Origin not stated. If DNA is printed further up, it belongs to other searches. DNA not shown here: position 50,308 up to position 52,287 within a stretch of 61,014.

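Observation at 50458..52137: Heme-copper oxidase subunit I lacking the cross-link Tyr and with Lys in place of a universally conserved haem-ligand His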

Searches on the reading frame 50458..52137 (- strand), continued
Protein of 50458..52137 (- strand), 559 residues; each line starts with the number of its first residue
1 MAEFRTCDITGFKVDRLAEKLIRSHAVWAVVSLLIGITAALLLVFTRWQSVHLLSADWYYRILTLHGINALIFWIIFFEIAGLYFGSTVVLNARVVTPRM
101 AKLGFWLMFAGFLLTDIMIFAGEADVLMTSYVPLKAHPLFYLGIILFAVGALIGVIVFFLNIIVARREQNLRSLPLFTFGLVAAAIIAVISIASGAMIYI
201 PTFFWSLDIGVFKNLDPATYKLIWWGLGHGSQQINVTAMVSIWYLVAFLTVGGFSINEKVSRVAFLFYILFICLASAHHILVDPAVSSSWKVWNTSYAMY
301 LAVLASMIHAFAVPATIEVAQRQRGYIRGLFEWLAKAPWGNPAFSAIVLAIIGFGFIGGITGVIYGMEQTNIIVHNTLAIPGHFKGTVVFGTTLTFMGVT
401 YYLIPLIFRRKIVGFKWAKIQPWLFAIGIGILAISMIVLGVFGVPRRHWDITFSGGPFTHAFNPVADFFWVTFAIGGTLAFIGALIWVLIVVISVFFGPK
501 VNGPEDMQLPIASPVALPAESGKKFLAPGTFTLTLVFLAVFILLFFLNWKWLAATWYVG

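Call 36: search_protein_families(library=pfam, alignment_id=A1, max_evalue=0.00001)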
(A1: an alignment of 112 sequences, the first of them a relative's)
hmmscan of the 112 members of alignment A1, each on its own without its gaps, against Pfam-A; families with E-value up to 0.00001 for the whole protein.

A. member 1, L001:620-1714:+ (365 aa): 1 family
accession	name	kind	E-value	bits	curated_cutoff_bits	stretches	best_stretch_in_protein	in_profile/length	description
PF12725.13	DUF3810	-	1.1e-93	314.5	28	1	37-353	1-311/311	Protein of unknown function (DUF3810)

B. families by the number of members that match (of 112 scanned): 148 families (the first 25 are shown)
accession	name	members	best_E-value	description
PF00027.35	cNMP_binding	6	1.3e-15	Cyclic nucleotide-binding domain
PF02239.22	Cytochrom_D1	5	3.5e-119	Cytochrome D1 heme domain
PF13545.12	HTH_Crp_2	5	6.6e-14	Crp-like helix-turn-helix domain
PF13442.11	Cytochrome_CBB3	4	2.1e-20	Cytochrome C oxidase, cbb3-type, subunit III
PF04055.27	Radical_SAM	3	1.1e-31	Radical SAM superfamily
PF06723.19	MreB_Mbl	2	2.4e-129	MreB/Mbl protein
PF07478.18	Dala_Dala_lig_C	2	3.7e-53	D-ala D-ala ligase C-terminus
PF04264.18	YceI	2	2.5e-47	YceI-like domain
PF00593.30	TonB_dep_Rec_b-barrel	2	3.2e-44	TonB dependent receptor-like, beta-barrel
PF00115.25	COX1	2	6.9e-41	Cytochrome C and Quinol oxidase polypeptide I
PF14450.12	FtsA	2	8e-40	Cell division protein FtsA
PF00005.33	ABC_tran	2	1.2e-31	ABC transporter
PF10006.14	DUF2249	2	5.9e-23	Uncharacterized conserved protein (DUF2249)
PF07715.20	Plug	2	1.1e-22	TonB-dependent Receptor Plug Domain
PF01814.28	Hemerythrin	2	1e-19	Hemerythrin HHE cation binding domain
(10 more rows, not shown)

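Call 37: search_protein_families(library=ncbifam, proteins=[L034:12531-14183:+, L034:14198-15844:+, L032:12541-14187:+, L005:18109-19722:+, L026:17837-19540:+, L008:1927-3726:+, L002:4493-6298:-, L039:4471-6348:+, L011:5785-7347:+, L037:7187-9031:-], max_evalue=1e-10)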
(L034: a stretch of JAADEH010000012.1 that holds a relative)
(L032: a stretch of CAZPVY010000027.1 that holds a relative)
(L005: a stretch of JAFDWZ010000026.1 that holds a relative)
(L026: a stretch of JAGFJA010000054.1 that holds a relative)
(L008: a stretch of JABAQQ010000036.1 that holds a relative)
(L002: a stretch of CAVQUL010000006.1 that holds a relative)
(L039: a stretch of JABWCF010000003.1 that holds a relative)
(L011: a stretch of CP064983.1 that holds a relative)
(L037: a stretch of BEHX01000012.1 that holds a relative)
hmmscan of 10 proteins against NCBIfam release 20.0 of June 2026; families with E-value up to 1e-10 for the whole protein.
L034:12531-14183:+ (551 aa): 0 families

L034:14198-15844:+ (549 aa): 0 families

L032:12541-14187:+ (549 aa): 0 families

L005:18109-19722:+ (538 aa): 6 families
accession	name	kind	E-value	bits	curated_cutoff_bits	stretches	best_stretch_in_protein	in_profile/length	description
NF006820.0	PRK09344.1-2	subfamily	3.4e-254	844.4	636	1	10-534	6-528/529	phosphoenolpyruvate carboxykinase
TIGR00224.1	pckA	equivalog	1.2e-220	733.9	590.05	1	16-534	13-532/532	phosphoenolpyruvate carboxykinase (ATP)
NF006822.0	PRK09344.1-4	equivalog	7.2e-216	717.8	806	1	1-536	1-534/537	phosphoenolpyruvate carboxykinase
NF006819.0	PRK09344.1-1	subfamily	6.7e-200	665.5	745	1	13-533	11-537/538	phosphoenolpyruvate carboxykinase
NF006823.0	PRK09344.1-5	equivalog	5.1e-188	625.9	815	1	21-533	5-512/513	phosphoenolpyruvate carboxykinase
NF006821.0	PRK09344.1-3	subfamily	7e-135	450.6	369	1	24-524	21-515/525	phosphoenolpyruvate carboxykinase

L026:17837-19540:+ (568 aa): 37 families (the best 25 are shown)
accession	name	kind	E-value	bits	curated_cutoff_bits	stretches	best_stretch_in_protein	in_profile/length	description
TIGR03385.1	CoA_CoA_reduc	equivalog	2.5e-138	461.5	578.8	1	4-443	2-439/439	CoA-disulfide reductase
NF007123.0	PRK09564.1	equivalog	3.2e-112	375.4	458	1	2-446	1-443/444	CoA-disulfide reductase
NF010037.0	PRK13512.1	equivalog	2.4e-103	346.4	394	1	1-446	1-437/438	CoA-disulfide reductase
NF046103.1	NOXase_Strep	equivalog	8e-57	193.2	600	1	4-441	2-436/442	H2O-forming NADH oxidase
TIGR02374.1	nitri_red_nirB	equivalog_domain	3.3e-54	184.6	578.35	1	24-347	23-332/794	nitrite reductase large subunit NirB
NF045765.1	PhenlGlyoxDHPadH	equivalog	7.6e-49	166.7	475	1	2-349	3-341/416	NADH-dependent phenylglyoxylate dehydrogenase subunit epsilon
NF042949.2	3PPDioc_HcaD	equivalog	1.3e-41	142.6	450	1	4-316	4-305/386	3-phenylpropionate/cinnamic acid dioxygenase ferredoxin--NAD(+) reductase subunit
NF003437.0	PRK04965.1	equivalog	4.1e-41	141.2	392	1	5-316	6-299/378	NADH:flavorubredoxin reductase NorW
NF011565.0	PRK14989.1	subfamily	4.1e-37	127.7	883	1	36-353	40-341/847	nitrite reductase large subunit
TIGR01350.1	lipoamide_DH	equivalog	9.5e-34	116.9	408.8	1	88-427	116-439/461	dihydrolipoyl dehydrogenase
NF007286.0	PRK09754.1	equivalog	2.5e-32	112.2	447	1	5-314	7-304/400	phenylpropionate dioxygenase ferredoxin reductase subunit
NF041682.1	ant_diox_AndAa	equivalog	2.9e-32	111.9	650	1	3-320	5-313/406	anthranilate 1,2-dioxygenase system ferredoxin--NAD(+) reductase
NF004943.0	PRK06292.2-1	equivalog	1.6e-30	106.3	432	1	81-427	109-440/456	dihydrolipoyl dehydrogenase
TIGR02053.1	MerA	equivalog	5.2e-30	104.8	454.45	1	105-428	129-439/465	mercury(II) reductase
NF003585.0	PRK05249.1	equivalog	2.9e-26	92.1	465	1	88-425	122-440/464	Si-specific NAD(P)(+) transhydrogenase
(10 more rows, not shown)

L008:1927-3726:+ (600 aa): 0 families

L002:4493-6298:- (601 aa): 0 families

L039:4471-6348:+ (626 aa): 9 families
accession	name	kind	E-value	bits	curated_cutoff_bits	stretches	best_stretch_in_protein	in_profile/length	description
TIGR03710.1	OAFO_sf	subfamily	1e-198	661.5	482.75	1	21-619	2-560/561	2-oxoacid:acceptor oxidoreductase subunit alpha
NF041170.1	Oxoac_fdxalpha_Archa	equivalog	1.5e-78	264.7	800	1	147-625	141-624/636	2-oxoacid:ferredoxin oxidoreductase subunit alpha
NF006412.0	PRK08659.1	equivalog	1.5e-75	254.8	411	1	248-623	8-376/378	2-oxoacid:acceptor oxidoreductase subunit alpha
NF007206.0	PRK09627.1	equivalog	9.3e-63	212.4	579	1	258-623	11-375/375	2-oxoglutarate synthase subunit alpha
NF005507.0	PRK07119.1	subfamily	2.4e-40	138.4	399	1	257-624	12-349/352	3-methyl-2-oxobutanoate dehydrogenase subunit VorB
NF040682.1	PorA_Arch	equivalog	3.4e-17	62.4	550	1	248-369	6-124/387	pyruvate synthase subunit PorA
NF006232.0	PRK08366.1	equivalog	7.7e-15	54.4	646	0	247-353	9-113/394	2-ketoisovalerate ferredoxin oxidoreductase subunit alpha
NF007201.0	PRK09622.1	equivalog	8.9e-15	54.5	590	1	249-419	14-178/405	2-oxoacid:ferredoxin oxidoreductase subunit alpha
NF045764.1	PhenlGlyoxDHPadG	equivalog_domain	9.3e-11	40.8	700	0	249-422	6-174/398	NADH-dependent phenylglyoxylate dehydrogenase subunit alpha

L011:5785-7347:+ (521 aa): 3 families
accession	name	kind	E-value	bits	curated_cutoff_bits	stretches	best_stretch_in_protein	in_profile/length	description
NF002049.0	PRK00881.1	equivalog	2.1e-193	643.8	402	1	13-521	3-510/510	bifunctional phosphoribosylaminoimidazolecarboxamide formyltransferase/IMP cyclohydrolase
TIGR00355.1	purH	equivalog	5.2e-155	517.2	528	1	16-521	1-511/511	bifunctional phosphoribosylaminoimidazolecarboxamide formyltransferase/IMP cyclohydrolase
NF005492.0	PRK07106.1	equivalog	3e-41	141.6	415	2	297-455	99-262/390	phosphoribosylaminoimidazolecarboxamide formyltransferase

L037:7187-9031:- (614 aa): 149 families (the best 25 are shown)
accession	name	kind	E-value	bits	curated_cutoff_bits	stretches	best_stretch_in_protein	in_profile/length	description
NF008055.0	PRK10789.1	equivalog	2.1e-140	469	845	1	36-612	4-578/590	SmdA family multidrug ABC transporter permease/ATP-binding protein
TIGR02204.1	MsbA_rel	hypoth_equivalog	4e-125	418.7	780.4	1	33-605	3-575/576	ABC transporter, permease/ATP-binding protein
TIGR02203.1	MsbA_lipidA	equivalog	1.4e-119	400.2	602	1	39-605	5-569/572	lipid A export permease/ATP-binding protein MsbA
NF052233.1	CphA_assoc_ABC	equivalog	5.2e-119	398.7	880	1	9-610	143-748/766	cyanophycin metabolism-associated ABC transporter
TIGR00958.1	3a01208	subfamily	1.9e-114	383.4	874.6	1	34-601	147-710/711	antigen peptide transporter 2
TIGR01846.1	type_I_sec_HlyB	subfamily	3.1e-102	343.1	725.55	1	35-606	126-693/694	type I secretion system permease/ATPase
NF008381.0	PRK11176.1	equivalog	3.9e-98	329.3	867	1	39-605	16-579/582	lipid A ABC transporter ATP-binding protein/permease MsbA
NF010178.0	PRK13657.1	equivalog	2.6e-93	313.4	733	1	56-610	28-575/588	glucan ABC transporter ATP-binding protein/ permease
NF045513.1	HepA_fam_ABC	equivalog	8.1e-89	298.7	725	1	75-608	79-609/610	heterocyst formation ABC transporter subunit HepA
TIGR03375.1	type_I_sec_LssB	subfamily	1.1e-87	295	693.1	1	38-594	139-691/696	type I secretion system permease/ATPase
TIGR03796.1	NHLM_micro_ABC1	equivalog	1e-83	281.8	853.3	1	44-602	153-709/710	NHLP family bacteriocin export ABC transporter peptidase/permease/ATPase subunit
TIGR03797.1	NHLM_micro_ABC2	equivalog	1.1e-81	275.3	709.4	1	52-605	140-685/686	NHLP bacteriocin export ABC transporter permease/ATPase subunit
TIGR02857.1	CydD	equivalog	4.4e-80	270.1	435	1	51-577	6-529/529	thiol reductant ABC exporter subunit CydD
NF008056.1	PRK10790.1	equivalog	4.9e-77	259.8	746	1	39-613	14-583/584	SmdB family multidrug efflux ABC transporter permease/ATP-binding protein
NF000474.1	tet_ABC_46_A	exception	1.6e-75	254.7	1250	1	42-606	8-569/574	tetracycline efflux ABC transporter Tet(46) subunit A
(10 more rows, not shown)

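Call 38: search_protein_families(library=pfam, proteins=[L034:12531-14183:+, L034:14198-15844:+, L032:12541-14187:+, L032:14199-15890:+, L008:1927-3726:+, L002:4493-6298:-, L034:15834-16334:+, L008:4150-5532:+, L002:6566-7846:-, L002:2734-4065:+], max_evalue=0.00001)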
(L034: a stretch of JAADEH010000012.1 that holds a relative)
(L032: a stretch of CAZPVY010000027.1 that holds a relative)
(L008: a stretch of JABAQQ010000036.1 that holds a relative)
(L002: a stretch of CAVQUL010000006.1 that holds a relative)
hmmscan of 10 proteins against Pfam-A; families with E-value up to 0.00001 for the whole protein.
L034:12531-14183:+ (551 aa): 2 families
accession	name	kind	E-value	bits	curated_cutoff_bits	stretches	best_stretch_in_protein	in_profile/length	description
PF02239.22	Cytochrom_D1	-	8.5e-119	396.8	25.5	1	146-545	2-367/368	Cytochrome D1 heme domain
PF13442.11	Cytochrome_CBB3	-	9.2e-12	45.6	27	1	35-109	2-68/68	Cytochrome C oxidase, cbb3-type, subunit III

L034:14198-15844:+ (549 aa): 3 families
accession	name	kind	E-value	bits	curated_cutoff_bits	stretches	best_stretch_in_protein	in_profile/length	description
PF02239.22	Cytochrom_D1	-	5.4e-37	127.6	25.5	1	128-457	2-365/368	Cytochrome D1 heme domain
PF13442.11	Cytochrome_CBB3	-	2.1e-20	73.3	27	1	25-96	3-68/68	Cytochrome C oxidase, cbb3-type, subunit III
PF00034.26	Cytochrom_C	-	3.4e-16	60.8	21.3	1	470-546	4-89/90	Cytochrome c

L032:12541-14187:+ (549 aa): 2 families
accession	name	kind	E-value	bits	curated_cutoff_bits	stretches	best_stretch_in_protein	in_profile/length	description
PF02239.22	Cytochrom_D1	-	3.5e-119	398.1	25.5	1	144-543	2-367/368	Cytochrome D1 heme domain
PF13442.11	Cytochrome_CBB3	-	5.5e-11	43.1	27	1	34-107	3-68/68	Cytochrome C oxidase, cbb3-type, subunit III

L032:14199-15890:+ (564 aa): 5 families
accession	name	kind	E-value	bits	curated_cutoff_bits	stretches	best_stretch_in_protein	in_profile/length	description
PF02239.22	Cytochrom_D1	-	2.4e-55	188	25.5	1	130-463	2-365/368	Cytochrome D1 heme domain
PF13442.11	Cytochrome_CBB3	-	1.7e-17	63.9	27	1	26-98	2-68/68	Cytochrome C oxidase, cbb3-type, subunit III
PF00034.26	Cytochrom_C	-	1.1e-12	49.5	21.3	0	27-100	1-88/90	Cytochrome c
PF25174.1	Beta-prop_THOC3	-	3.2e-10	39.9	305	1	298-454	17-169/272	THOC3 beta-propeller domain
PF23414.1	Beta-prop_EML_2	-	1.8e-07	31.2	90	0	352-442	21-109/266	Echinoderm microtubule-associated protein second beta-propeller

L008:1927-3726:+ (600 aa): 0 families

L002:4493-6298:- (601 aa): 0 families

L034:15834-16334:+ (167 aa): 1 family
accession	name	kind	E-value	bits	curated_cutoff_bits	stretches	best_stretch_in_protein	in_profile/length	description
PF02830.23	V4R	-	4.6e-18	65.5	31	1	101-160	2-61/62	V4R domain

L008:4150-5532:+ (461 aa): 1 family
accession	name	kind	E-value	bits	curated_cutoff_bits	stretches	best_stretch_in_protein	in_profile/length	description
PF00115.25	COX1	-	1.9e-29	103.2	34.8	1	8-412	2-430/436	Cytochrome C and Quinol oxidase polypeptide I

L002:6566-7846:- (426 aa): 1 family
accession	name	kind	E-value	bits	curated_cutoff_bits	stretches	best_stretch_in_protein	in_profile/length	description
PF01136.24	Peptidase_U32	-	4.8e-69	232.6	22.4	1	90-322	2-230/233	Peptidase family U32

L002:2734-4065:+ (444 aa): 1 family
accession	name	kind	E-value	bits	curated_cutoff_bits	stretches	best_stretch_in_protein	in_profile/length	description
PF00115.25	COX1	-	6.9e-41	140.9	34.8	1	11-415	2-427/436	Cytochrome C and Quinol oxidase polypeptide I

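Call 39: find_encoding_contigs(protein=window:50458-52137:-, flank=10000, max_places=4)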
Protein window:50458-52137:- (559 aa): 2 contigs read that carry it; 2 places shown.
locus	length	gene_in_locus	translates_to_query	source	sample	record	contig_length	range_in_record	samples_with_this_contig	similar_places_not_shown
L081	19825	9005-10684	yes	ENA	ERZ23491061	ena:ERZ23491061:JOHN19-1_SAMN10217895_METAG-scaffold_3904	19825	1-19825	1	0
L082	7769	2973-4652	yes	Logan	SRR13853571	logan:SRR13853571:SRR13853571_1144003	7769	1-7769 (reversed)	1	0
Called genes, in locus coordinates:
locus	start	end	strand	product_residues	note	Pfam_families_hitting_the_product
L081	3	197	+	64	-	?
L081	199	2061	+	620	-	PF02574:S-methyl_trans, PF02219:MTHFR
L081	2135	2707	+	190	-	PF03748:FliL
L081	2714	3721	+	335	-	PF02154:FliM, PF01052:FliMN_C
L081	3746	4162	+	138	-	PF28396:SepQ_C, PF01052:FliMN_C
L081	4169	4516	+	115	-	PF04347:FliO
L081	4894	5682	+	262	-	PF00702:Hydrolase, PF13344:Hydrolase_6, PF13419:HAD_2 (weak), PF13242:Hydrolase_like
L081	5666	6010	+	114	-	PF07883:Cupin_2, PF05899:Cupin_3 (weak)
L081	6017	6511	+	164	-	PF00877:NLPC_P60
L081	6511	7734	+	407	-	-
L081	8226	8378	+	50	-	-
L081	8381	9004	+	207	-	-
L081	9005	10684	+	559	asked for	PF00115:COX1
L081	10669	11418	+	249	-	PF02630:SCO1-SenC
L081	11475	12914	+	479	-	PF00033:Cytochrome_B, PF00037:Fer4 (faint), PF12837:Fer4_6 (weak), PF13237:Fer4_10 (faint), PF14697:Fer4_21 (faint), PF12838:Fer4_7, PF13187:Fer4_9 (weak)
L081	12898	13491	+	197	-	-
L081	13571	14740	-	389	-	PF00988:CPSase_sm_chain, PF00117:GATase, PF07722:Peptidase_C26 (faint)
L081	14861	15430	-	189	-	PF26225:DUF8051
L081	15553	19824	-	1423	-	?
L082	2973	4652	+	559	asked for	PF00115:COX1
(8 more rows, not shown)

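Call 54: predict_structure(alignment_id=A3)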
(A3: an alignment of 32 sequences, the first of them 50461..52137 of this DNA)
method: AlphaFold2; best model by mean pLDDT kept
length: 559 residues; sequences in the alignment: 32
mean_pLDDT: 84.3   pTM: 0.87
mean pLDDT of the five models: 84.3, 82.3, 81.7, 81.5, 80.2
residues with pLDDT >= 90: 268; 70-90: 201; 50-70: 76; < 50: 14
segments of 3 or more residues with pLDDT < 50: 452-458
pLDDT, mean of each block of 10 residues (from residue 1): 79 91 92 94 85 82 90 87 92 94 96 94 69 71 92 96 94 92 92 78 78 67 59 84 93 90 90 71 66 74 84 92 88 90 95 81 68 76 87 93 93 96 97 92 73 50 84 95 97 96 91 76 73 87 78 57
secondary structure, 60 per line:
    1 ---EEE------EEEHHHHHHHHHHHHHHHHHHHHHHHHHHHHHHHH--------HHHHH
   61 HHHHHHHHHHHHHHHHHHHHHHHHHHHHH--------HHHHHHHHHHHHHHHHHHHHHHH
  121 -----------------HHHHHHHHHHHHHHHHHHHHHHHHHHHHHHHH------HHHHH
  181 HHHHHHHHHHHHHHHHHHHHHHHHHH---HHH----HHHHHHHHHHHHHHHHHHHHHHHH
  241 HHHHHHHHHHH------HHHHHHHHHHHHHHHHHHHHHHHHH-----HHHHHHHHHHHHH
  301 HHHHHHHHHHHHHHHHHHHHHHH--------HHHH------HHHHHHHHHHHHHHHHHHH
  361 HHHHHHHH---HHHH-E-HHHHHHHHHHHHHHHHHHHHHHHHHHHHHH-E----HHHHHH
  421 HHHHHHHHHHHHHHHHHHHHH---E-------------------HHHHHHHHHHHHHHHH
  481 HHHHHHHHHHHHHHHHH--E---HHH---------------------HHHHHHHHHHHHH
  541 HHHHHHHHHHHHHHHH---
elements in order: E4-6 E13-15 H16-47 H56-89 H98-120 H138-169 H176-206 H217-251 H258-282 H288-323 H332-335 H342-368 H372-375 H379-408 H415-441 H465-497 H528-556
